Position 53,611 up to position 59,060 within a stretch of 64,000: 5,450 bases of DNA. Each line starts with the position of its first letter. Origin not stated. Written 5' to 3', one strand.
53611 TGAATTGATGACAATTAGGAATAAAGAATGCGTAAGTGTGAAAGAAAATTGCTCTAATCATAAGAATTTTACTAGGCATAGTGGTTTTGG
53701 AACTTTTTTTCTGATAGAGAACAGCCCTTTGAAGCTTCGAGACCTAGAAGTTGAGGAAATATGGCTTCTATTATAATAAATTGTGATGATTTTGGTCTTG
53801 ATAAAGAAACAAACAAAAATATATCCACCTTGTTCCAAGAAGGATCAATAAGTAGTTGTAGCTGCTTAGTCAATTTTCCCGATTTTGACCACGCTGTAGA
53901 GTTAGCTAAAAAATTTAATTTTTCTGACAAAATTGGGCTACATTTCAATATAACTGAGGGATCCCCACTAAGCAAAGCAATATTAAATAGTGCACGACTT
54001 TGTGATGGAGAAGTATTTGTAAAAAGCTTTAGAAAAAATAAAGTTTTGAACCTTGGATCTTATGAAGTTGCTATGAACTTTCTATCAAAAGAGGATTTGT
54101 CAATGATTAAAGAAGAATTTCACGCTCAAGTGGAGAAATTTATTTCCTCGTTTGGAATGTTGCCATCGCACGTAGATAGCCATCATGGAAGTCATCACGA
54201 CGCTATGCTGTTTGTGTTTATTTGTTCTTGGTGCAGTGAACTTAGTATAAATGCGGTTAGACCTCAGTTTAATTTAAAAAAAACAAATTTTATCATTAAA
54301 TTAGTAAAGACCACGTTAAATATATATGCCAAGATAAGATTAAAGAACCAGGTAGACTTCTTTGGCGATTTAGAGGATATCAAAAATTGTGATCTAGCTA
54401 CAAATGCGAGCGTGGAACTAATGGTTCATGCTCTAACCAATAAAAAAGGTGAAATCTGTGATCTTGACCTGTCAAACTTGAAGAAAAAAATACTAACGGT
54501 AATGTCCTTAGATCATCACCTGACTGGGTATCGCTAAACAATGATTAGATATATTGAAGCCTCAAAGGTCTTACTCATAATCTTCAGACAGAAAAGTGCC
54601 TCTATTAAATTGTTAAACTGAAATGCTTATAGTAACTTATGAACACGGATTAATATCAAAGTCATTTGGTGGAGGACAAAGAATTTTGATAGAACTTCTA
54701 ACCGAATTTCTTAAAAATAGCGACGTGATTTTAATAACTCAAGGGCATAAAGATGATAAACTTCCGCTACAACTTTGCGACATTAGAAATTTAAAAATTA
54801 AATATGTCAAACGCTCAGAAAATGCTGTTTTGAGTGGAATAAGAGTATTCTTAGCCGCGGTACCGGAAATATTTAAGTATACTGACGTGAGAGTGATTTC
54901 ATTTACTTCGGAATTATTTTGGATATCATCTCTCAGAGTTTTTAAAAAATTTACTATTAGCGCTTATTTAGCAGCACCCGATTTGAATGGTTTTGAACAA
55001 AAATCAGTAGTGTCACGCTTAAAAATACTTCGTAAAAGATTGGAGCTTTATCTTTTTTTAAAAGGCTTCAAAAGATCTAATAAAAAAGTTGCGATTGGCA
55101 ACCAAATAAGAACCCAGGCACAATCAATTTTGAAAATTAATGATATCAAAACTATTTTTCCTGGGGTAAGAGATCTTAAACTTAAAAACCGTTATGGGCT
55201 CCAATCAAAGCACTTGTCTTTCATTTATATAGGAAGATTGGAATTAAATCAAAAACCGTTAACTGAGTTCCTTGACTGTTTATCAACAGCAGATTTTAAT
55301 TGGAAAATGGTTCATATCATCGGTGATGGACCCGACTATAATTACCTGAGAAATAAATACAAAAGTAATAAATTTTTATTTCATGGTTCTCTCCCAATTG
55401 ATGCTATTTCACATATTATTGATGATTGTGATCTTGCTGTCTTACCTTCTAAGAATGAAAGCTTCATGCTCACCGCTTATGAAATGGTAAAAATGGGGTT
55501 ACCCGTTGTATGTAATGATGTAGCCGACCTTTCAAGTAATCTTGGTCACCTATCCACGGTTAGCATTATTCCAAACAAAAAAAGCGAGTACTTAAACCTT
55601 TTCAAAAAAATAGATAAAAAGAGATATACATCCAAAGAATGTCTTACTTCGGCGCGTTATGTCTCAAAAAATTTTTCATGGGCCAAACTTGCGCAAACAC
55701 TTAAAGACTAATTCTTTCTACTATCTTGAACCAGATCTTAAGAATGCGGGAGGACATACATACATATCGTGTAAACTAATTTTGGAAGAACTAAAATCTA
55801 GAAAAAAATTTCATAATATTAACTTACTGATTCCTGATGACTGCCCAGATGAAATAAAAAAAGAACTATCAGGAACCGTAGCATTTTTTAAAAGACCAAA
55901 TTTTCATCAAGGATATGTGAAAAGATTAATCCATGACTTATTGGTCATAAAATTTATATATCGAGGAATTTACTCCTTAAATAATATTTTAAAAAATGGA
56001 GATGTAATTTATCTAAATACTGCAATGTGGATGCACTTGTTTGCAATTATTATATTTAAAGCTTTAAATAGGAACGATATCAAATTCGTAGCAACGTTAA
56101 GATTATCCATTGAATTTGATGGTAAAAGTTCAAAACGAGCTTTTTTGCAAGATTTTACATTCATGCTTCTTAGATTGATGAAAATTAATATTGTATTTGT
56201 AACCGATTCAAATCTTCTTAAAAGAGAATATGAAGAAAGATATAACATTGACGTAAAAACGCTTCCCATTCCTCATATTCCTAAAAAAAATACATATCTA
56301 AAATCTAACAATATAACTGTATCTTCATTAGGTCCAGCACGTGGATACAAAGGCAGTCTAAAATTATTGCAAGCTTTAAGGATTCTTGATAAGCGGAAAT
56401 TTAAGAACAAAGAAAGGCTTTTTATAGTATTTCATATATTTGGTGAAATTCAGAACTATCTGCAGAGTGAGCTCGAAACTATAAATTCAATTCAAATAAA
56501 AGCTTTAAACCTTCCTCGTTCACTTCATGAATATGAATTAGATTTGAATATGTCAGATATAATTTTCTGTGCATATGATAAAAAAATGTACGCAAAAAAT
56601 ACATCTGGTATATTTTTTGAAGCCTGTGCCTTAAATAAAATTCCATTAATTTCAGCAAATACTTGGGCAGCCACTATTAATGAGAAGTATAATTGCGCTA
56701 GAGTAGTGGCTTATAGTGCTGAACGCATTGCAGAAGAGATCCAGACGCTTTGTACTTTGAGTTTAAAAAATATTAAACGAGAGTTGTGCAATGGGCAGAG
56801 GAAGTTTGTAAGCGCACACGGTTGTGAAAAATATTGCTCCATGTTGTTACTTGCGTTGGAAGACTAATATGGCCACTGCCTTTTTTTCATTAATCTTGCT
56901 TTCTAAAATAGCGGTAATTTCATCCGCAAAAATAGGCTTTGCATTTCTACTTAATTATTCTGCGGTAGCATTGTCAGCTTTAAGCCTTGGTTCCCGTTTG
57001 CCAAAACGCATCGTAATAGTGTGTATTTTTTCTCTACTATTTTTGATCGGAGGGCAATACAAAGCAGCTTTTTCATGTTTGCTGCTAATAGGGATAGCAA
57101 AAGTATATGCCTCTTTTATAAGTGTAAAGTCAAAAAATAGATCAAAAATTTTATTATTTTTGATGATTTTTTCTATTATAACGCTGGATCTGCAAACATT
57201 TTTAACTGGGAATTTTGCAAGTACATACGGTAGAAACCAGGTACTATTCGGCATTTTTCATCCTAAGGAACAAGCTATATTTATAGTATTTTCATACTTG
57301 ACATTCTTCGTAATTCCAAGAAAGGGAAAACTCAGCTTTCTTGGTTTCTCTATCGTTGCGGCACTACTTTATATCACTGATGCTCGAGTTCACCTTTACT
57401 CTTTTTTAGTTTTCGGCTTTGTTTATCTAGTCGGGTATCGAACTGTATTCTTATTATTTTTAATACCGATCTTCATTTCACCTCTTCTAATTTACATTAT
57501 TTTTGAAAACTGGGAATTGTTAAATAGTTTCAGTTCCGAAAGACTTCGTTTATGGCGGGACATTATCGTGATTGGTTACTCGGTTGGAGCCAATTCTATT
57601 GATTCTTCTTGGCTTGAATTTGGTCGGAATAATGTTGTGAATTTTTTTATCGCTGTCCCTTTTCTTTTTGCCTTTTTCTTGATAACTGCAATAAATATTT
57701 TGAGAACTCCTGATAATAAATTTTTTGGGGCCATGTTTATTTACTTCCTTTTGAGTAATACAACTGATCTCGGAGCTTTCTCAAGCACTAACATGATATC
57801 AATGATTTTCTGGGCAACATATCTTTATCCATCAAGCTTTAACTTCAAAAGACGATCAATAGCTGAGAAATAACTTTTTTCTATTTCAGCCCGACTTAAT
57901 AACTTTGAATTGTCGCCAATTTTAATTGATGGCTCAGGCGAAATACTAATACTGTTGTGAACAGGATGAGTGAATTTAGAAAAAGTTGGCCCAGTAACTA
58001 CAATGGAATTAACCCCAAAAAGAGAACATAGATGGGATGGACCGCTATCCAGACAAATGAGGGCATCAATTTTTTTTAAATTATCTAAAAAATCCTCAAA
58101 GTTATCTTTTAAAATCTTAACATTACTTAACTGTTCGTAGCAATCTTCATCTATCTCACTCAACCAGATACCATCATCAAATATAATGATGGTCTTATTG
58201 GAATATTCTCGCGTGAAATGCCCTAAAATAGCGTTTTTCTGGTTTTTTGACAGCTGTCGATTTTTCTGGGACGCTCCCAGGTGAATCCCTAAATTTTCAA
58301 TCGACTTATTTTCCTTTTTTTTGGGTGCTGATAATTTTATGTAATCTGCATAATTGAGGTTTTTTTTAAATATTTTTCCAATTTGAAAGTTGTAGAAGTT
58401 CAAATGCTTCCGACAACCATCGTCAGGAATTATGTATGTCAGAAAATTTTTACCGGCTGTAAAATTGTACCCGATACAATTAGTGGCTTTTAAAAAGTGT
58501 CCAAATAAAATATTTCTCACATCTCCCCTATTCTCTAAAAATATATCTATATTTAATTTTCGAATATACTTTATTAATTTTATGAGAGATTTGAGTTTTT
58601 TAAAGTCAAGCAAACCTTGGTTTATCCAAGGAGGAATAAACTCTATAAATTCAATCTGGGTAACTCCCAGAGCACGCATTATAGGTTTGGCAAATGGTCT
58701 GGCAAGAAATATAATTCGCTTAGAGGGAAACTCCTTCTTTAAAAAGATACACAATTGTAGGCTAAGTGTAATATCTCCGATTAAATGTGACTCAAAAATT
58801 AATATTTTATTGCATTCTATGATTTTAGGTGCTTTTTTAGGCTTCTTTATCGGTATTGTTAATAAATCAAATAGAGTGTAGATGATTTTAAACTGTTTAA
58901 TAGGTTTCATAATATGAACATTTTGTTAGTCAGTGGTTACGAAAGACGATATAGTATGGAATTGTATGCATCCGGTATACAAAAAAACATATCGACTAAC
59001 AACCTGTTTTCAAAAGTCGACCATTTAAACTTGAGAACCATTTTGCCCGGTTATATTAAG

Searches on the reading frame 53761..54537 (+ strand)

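Call 17: search_protein_families(library=pfam, proteins=[window:53761-54537:+], max_evalue=0.001)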
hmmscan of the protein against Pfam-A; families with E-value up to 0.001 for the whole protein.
window:53761-54537:+ (258 aa): 1 family
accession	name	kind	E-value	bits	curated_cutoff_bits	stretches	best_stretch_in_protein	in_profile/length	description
PF04794.17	YdjC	-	2e-35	123.4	29.7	1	4-174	2-156/266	YdjC-like protein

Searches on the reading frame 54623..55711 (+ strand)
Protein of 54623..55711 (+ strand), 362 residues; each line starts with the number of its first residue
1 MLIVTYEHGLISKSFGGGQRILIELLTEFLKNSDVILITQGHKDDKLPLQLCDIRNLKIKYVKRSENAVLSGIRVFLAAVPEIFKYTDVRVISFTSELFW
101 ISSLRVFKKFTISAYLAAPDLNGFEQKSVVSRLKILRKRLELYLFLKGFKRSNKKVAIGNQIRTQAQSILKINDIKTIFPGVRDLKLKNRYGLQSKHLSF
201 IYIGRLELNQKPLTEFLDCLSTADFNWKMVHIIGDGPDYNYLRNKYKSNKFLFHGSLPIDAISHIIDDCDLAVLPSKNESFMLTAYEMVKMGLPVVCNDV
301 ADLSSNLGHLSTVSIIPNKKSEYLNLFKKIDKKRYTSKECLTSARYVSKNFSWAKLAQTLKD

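Call 17: search_protein_families(library=pfam, proteins=[window:54623-55711:+], max_evalue=0.001)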
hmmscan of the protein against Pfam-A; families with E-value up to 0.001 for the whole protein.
window:54623-55711:+ (362 aa): 3 families
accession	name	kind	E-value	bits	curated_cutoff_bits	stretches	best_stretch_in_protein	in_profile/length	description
PF13692.12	Glyco_trans_1_4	-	1.3e-14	55.1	27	1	200-305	4-113/142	Glycosyl transferases group 1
PF00534.26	Glycos_transf_1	-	3.4e-12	46.7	26.4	1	188-322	6-146/172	Glycosyl transferases group 1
PF20706.3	GT4-conflict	-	1.8e-06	27.6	26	1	261-301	274-314/385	Family 4 Glycosyltransferase in conflict systems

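Call 38: search_protein_families(library=ncbifam, proteins=[window:54623-55711:+], max_evalue=0.01)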
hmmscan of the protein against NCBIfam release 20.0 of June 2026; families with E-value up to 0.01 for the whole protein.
window:54623-55711:+ (362 aa): 15 families
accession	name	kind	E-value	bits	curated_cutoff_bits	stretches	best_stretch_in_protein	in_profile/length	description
NF007396.0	PRK09922.1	equivalog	6.1e-15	54.9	385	1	153-301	137-292/361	lipopolysaccharide 1,6-galactosyltransferase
NF047684.1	TeichurnBiosyTuaC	equivalog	1e-14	54.3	550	1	185-361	207-383/391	teichuronic acid biosynthesis protein TuaC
TIGR04157.1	glyco_rSAM_CFB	subfamily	4e-11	42.5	400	1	172-325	202-358/406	TIGR04157 family glycosyltransferase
NF053787.1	GlcN_PG_synth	equivalog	7.7e-10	38.1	480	1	174-360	174-352/361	N-acetylglucosaminyl phosphatidylglycerol synthase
TIGR03999.1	thiol_BshA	equivalog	4.2e-08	32.5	273.7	1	232-344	234-353/375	N-acetyl-alpha-D-glucosaminyl L-malate synthase BshA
TIGR03088.1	stp2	hypoth_equivalog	5.5e-08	32.3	409.05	1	187-359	184-365/374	TIGR03088 family PEP-CTERM/XrtA system glycosyltransferase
NF046085.1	XrtY_assoc_Gly1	equivalog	1.3e-07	30.8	400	1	167-358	176-375/387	XrtY-associated glycosyltransferase XYAG1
TIGR03449.1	mycothiol_MshA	equivalog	1.4e-06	27.5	462.5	1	255-361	290-397/406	D-inositol-3-phosphate glycosyltransferase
TIGR04047.1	MSMEG_0565_glyc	hypoth_equivalog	5.7e-06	25.7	259.85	1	250-358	258-365/373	MSMEG_0565 family glycosyltransferase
NF038295.1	EPS_HpsP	equivalog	6.3e-06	25.4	550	1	187-359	197-379/388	hormogonium polysaccharide biosynthesis glycosyltransferase HpsP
NF038255.1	exopoly_VpsD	equivalog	8.8e-06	24.8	300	1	248-356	262-368/381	VpsD family glycosyltransferase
TIGR02149.1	glgA_Coryne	subfamily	0.00096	18.4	302.4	1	183-358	190-381/391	glycogen synthase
NF047880.1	glyco_SdgA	exception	0.0016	17.1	800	1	238-301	360-422/488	serine-aspartate repeat adhesin O-glycosyltransferase SdgA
TIGR04348.1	TIGR04348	equivalog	0.0083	15.2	300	0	194-301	134-245/310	selenoneine biosynthesis selenosugar synthase SenB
NF038298.1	EPS_HpsO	equivalog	0.0093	14.8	575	0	177-280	181-287/388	hormogonium polysaccharide biosynthesis glycosyltransferase HpsO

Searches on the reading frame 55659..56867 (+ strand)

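Call 17: search_protein_families(library=pfam, proteins=[window:55659-56867:+], max_evalue=0.001)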
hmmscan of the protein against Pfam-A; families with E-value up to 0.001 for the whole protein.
window:55659-56867:+ (402 aa): 0 families

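Call 38: search_protein_families(library=ncbifam, proteins=[window:55659-56867:+], max_evalue=0.01)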
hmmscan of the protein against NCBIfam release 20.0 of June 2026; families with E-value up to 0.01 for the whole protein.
window:55659-56867:+ (402 aa): 0 families

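Call 44: search_protein_families(library=pfam, proteins=[window:55659-56867:+], max_evalue=1)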
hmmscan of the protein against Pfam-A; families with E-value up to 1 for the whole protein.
window:55659-56867:+ (402 aa): 2 families
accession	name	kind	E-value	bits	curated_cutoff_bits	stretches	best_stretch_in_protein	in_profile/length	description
PF23881.1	DUF7234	-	0.05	14.1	24.4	1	83-142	18-75/80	Family of unknown function (DUF7234)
PF07525.21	SOCS_box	-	0.12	13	23.5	0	279-292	23-37/39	SOCS box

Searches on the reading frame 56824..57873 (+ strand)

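Call 17: search_protein_families(library=pfam, proteins=[window:56824-57873:+], max_evalue=0.001)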
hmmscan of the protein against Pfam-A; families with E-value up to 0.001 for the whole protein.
window:56824-57873:+ (349 aa): 0 families

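Call 38: search_protein_families(library=ncbifam, proteins=[window:56824-57873:+], max_evalue=0.01)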
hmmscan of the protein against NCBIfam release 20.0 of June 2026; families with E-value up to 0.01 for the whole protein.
window:56824-57873:+ (349 aa): 0 families

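Call 44: search_protein_families(library=pfam, proteins=[window:56824-57873:+], max_evalue=1)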
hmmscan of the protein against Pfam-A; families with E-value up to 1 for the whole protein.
window:56824-57873:+ (349 aa): 1 family
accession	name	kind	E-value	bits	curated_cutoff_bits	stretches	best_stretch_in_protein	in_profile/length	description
PF16201.10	NopRA1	-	0.032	14.2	29.6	1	277-317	65-105/199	Nucleolar pre-ribosomal-associated protein 1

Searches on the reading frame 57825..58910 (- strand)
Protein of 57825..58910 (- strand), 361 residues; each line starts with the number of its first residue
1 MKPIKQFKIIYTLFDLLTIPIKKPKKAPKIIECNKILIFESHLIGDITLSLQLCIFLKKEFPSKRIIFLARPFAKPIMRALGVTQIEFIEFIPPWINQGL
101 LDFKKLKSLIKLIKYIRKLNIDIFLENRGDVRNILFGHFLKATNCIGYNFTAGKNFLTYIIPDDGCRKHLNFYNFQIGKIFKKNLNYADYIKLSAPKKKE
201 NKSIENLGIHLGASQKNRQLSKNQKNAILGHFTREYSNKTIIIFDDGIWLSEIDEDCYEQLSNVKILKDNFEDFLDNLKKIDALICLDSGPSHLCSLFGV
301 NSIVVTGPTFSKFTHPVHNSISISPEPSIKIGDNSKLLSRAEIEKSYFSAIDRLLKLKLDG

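Call 16: search_protein_families(library=ncbifam, proteins=[window:57825-58910:-], max_evalue=1e-10)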
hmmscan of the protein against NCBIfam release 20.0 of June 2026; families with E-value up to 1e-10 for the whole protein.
window:57825-58910:- (361 aa): 0 families

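Call 17: search_protein_families(library=pfam, proteins=[window:57825-58910:-], max_evalue=0.001)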
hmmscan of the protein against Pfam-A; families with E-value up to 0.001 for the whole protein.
window:57825-58910:- (361 aa): 1 family
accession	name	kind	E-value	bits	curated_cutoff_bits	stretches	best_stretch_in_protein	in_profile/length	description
PF01075.23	Glyco_transf_9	-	5.3e-06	26.4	22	1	268-323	171-226/247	Glycosyltransferase family 9 (heptosyltransferase)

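Call 37: search_solved_structures(query=window:57825-58910:-, max_evalue=1)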
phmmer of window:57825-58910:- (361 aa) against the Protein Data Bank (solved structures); distinct sequences matched with E-value up to 1: 2.
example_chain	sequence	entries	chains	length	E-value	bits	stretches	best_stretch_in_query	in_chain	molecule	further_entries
2fws_A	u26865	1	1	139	0.26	13.6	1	242-298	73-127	Sodium/calcium exchanger 1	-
2dpk_A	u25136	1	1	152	0.31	13.3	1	242-298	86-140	Sodium/calcium exchanger 1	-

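Call 38: search_protein_families(library=ncbifam, proteins=[window:57825-58910:-], max_evalue=0.01)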
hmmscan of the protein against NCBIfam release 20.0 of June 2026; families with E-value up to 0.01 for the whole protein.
window:57825-58910:- (361 aa): 3 families
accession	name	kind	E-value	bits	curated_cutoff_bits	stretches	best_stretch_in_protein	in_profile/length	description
TIGR02201.1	heptsyl_trn_III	equivalog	0.00032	19.8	170.2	0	36-152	2-114/344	putative lipopolysaccharide heptosyltransferase III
TIGR02195.1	heptsyl_trn_II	equivalog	0.00048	19.4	134.6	0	35-81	1-47/339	lipopolysaccharide heptosyltransferase II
NF007742.0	PRK10422.1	equivalog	0.0053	15.6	467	0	250-322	232-304/352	lipopolysaccharide core heptosyltransferase RfaQ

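Call 53: search_protein_representatives(protein=window:57825-58910:-)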
Query: 361 residues. Proteins with E-value up to 0.001 (for the whole library): 709; up to 1e-10: 147; up to 1e-30: 11. The best 150 are listed.
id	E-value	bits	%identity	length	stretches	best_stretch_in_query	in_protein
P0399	1.0e-237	804.4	100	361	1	1-361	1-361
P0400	7.8e-95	334.4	47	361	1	1-354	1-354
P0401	4.0e-91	322.2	48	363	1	1-330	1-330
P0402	3.9e-41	157.8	40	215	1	1-201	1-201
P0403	4.3e-33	131.3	32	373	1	4-318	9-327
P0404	6.4e-33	130.8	30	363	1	27-323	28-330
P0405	1.3e-32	129.8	32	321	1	40-325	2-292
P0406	1.9e-32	129.2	33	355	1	4-323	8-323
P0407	4.5e-32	128.0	32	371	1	7-323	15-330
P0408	4.7e-31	124.6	31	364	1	17-324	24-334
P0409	9.8e-31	123.6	29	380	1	33-322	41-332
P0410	3.2e-29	118.6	29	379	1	22-322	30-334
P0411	4.8e-29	118.0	27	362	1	1-320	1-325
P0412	1.3e-28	116.6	28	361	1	27-319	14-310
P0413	1.9e-28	116.1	30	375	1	25-323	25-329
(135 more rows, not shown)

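Call 55: search_protein_families(library=pfam, alignment_id=A2, max_evalue=0.001)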
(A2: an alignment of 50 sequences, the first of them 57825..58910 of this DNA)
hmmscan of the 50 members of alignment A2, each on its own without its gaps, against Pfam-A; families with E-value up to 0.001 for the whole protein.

A. member 1, window:57825-58910:- (361 aa): 1 family
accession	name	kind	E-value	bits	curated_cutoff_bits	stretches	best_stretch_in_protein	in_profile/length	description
PF01075.23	Glyco_transf_9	-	5.3e-06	26.4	22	1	268-323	171-226/247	Glycosyltransferase family 9 (heptosyltransferase)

B. families by the number of members that match (of 50 scanned): 3 families
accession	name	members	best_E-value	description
PF01075.23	Glyco_transf_9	49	2.3e-33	Glycosyltransferase family 9 (heptosyltransferase)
PF04230.19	PS_pyruv_trans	1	0.00016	Polysaccharide pyruvyl transferase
PF02350.25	Epimerase_2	1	0.0004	UDP-N-acetylglucosamine 2-epimerase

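Call 78: predict_structure(alignment_id=A2)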
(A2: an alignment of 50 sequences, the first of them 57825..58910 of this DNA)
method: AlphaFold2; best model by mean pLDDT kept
length: 361 residues; sequences in the alignment: 50
mean_pLDDT: 93.6   pTM: 0.91
mean pLDDT of the five models: 93.6, 92.3, 92.0, 91.6, 91.4
residues with pLDDT >= 90: 302; 70-90: 55; 50-70: 4; < 50: 0
segments of 3 or more residues with pLDDT < 50: none
pLDDT, mean of each block of 10 residues (from residue 1): 79 96 96 97 95 97 98 97 97 90 95 98 97 97 97 97 94 97 96 87 92 92 96 95 94 89 93 96 93 96 93 91 87 79 94 92 62
secondary structure, 60 per line:
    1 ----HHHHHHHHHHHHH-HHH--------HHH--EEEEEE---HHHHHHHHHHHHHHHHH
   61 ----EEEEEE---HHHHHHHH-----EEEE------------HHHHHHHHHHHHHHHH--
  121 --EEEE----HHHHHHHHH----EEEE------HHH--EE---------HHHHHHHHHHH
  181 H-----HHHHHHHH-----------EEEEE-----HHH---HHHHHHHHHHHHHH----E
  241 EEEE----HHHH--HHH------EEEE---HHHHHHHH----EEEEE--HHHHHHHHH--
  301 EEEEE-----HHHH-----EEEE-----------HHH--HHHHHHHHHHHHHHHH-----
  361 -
elements in order: H5-17 E35-40 H44-60 E65-70 H74-81 E87-90 H103-118 E123-126 H131-139 E144-147 H170-181 H187-194 E206-210 H222-235 E240-244 H249-252 E264-267 H271-278 E283-287 H290-298 E301-305 H311-314 E320-323 H340-355

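Call 80: fold_search(model_id=the predicted structure, library=pdb)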
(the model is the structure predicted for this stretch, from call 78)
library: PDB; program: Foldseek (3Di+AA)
matches with E <= 10: 1707; with E <= 0.001: 305
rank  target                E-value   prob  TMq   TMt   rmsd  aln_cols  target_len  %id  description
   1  2h1h_A                3.0e-15  1.00  0.64  0.71   5.5       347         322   13  E. coli heptosyltransferase WaaC with ADP-2-deoxy-2-fluoro heptose (released 2007-05-22)
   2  3tov_A                1.2e-14  1.00  0.67  0.69   7.4       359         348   16  The crystal structure of the glycosyl transferase family 9 from Veillonella parvula DSM 2008 (released 2011-09-21)
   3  1psw                  2.5e-14  1.00  0.61  0.66   7.0       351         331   13  Structure of E. coli ADP-heptose lps heptosyltransferase II (released 2003-07-08)
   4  2h1f_A                2.7e-14  1.00  0.65  0.72   5.0       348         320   13  E. coli heptosyltransferase WaaC with ADP (released 2007-05-22)
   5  2gt1_A                3.6e-14  1.00  0.65  0.71   5.5       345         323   13  E. coli heptosyltransferase WaaC. (released 2007-05-01)
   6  2h1h_B                1.5e-13  1.00  0.64  0.73   5.1       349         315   13  E. coli heptosyltransferase WaaC with ADP-2-deoxy-2-fluoro heptose (released 2007-05-22)
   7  6dfe_B                2.6e-13  1.00  0.63  0.70   6.6       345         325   13  The structure of a ternary complex of E. coli WaaC (released 2018-09-05)
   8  3tov_B                3.9e-13  1.00  0.63  0.66   7.9       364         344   16  The crystal structure of the glycosyl transferase family 9 from Veillonella parvula DSM 2008 (released 2011-09-21)
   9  2gt1_B                4.9e-12  1.00  0.61  0.71   5.3       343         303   13  E. coli heptosyltransferase WaaC. (released 2007-05-01)
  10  9ksv                  2.4e-08  1.00  0.42  0.39  12.7       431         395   11  Complex structure of PcApiGT/UDP/Apigenin 7-O-glucoside (released 2025-06-25)
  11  7wff_a                4.6e-08  1.00  0.56  0.59   7.9       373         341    9  Subcomplexes B,M and L in the Cylic electron transfer supercomplex NDH-PSI from Arabidopsis (released 2022-03-16)
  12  5v2k_A                5.5e-08  1.00  0.45  0.39   9.1       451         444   12  Crystal structure of UDP-glucosyltransferase, UGT74F2 (T15A), with UDP and 2-bromobenzoic acid (released 2017-05-03)
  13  8sxw_D                8.3e-08  1.00  0.44  0.44  11.7       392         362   10  X-ray crystal structure of UDP- 2,3-diacetamido-2,3-dideoxy-glucuronic acid-2-epimerase from Thermus thermophilus stra (released 2023-09-13)
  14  4neq                  8.9e-08  1.00  0.46  0.46  12.3       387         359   15  The structure of UDP-GlcNAc 2-epimerase from Methanocaldococcus jannaschii (released 2014-04-23)
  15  6l8w                  1.0e-07  1.00  0.41  0.35  11.9       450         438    9  Crystal structure of ugt transferase mutant2 (released 2020-04-01)
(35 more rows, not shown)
